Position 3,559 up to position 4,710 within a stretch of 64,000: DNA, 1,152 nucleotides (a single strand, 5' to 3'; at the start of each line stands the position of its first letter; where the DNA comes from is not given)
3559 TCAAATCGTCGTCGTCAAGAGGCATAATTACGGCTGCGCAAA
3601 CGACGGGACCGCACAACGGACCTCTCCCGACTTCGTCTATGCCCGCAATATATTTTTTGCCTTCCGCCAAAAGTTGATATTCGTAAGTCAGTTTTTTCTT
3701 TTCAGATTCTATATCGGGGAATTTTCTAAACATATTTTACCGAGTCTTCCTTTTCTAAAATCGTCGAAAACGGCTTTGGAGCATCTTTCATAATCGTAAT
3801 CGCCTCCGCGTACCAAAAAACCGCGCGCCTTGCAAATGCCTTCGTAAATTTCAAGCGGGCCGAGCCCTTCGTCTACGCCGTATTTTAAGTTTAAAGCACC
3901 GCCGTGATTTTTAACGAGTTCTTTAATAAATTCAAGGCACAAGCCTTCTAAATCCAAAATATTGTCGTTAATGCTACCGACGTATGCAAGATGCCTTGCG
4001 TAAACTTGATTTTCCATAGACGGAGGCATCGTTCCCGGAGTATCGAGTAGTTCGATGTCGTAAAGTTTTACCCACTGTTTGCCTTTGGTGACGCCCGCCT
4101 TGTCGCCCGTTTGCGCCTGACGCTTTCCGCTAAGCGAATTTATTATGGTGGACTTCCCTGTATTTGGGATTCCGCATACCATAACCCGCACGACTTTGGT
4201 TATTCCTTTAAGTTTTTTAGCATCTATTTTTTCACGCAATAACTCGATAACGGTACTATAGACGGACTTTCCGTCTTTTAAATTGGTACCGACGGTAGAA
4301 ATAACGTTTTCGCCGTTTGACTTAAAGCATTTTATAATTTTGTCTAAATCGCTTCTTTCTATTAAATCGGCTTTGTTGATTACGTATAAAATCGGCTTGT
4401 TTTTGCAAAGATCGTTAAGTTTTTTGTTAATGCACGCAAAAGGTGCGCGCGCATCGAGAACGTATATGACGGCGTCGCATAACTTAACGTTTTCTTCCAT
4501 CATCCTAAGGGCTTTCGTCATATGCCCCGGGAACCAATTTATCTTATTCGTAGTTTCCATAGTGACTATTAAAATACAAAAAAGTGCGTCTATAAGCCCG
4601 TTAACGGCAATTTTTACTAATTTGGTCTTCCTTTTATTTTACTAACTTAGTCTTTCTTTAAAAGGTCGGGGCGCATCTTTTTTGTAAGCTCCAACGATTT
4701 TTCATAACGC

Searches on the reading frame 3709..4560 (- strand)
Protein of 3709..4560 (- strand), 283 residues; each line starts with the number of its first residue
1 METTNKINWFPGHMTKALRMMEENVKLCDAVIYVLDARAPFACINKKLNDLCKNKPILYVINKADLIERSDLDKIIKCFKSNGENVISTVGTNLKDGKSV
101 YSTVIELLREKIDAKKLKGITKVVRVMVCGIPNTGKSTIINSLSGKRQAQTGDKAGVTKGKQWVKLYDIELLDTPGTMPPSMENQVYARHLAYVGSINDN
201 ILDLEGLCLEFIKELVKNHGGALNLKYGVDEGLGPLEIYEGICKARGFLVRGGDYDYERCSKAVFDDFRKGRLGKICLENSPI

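Call 11: search_protein_families(library=pfam, proteins=[window:3709-4560:-])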
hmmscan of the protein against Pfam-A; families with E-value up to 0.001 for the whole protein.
window:3709-4560:- (283 aa): 6 families
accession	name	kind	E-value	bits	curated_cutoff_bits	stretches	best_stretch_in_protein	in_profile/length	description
PF01926.29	MMR_HSR1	-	1.9e-18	67.1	21.9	1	125-184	1-64/113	50S ribosome-binding GTPase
PF02421.24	FeoB_N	-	3.2e-09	37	27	1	125-178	2-58/156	Ferrous iron transport protein B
PF00350.29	Dynamin_N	-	1.8e-06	28.6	27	0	126-151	1-26/168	Dynamin family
PF00009.33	GTP_EFTU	-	2.8e-06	27.5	26.5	0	11-81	77-148/188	Elongation factor Tu GTP binding domain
PF03193.22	RsgA_GTPase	-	8e-06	26.2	30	1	56-177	55-168/174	RsgA GTPase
PF00025.27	Arf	-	0.0001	22.3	22.3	0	115-166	6-57/174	ADP-ribosylation factor family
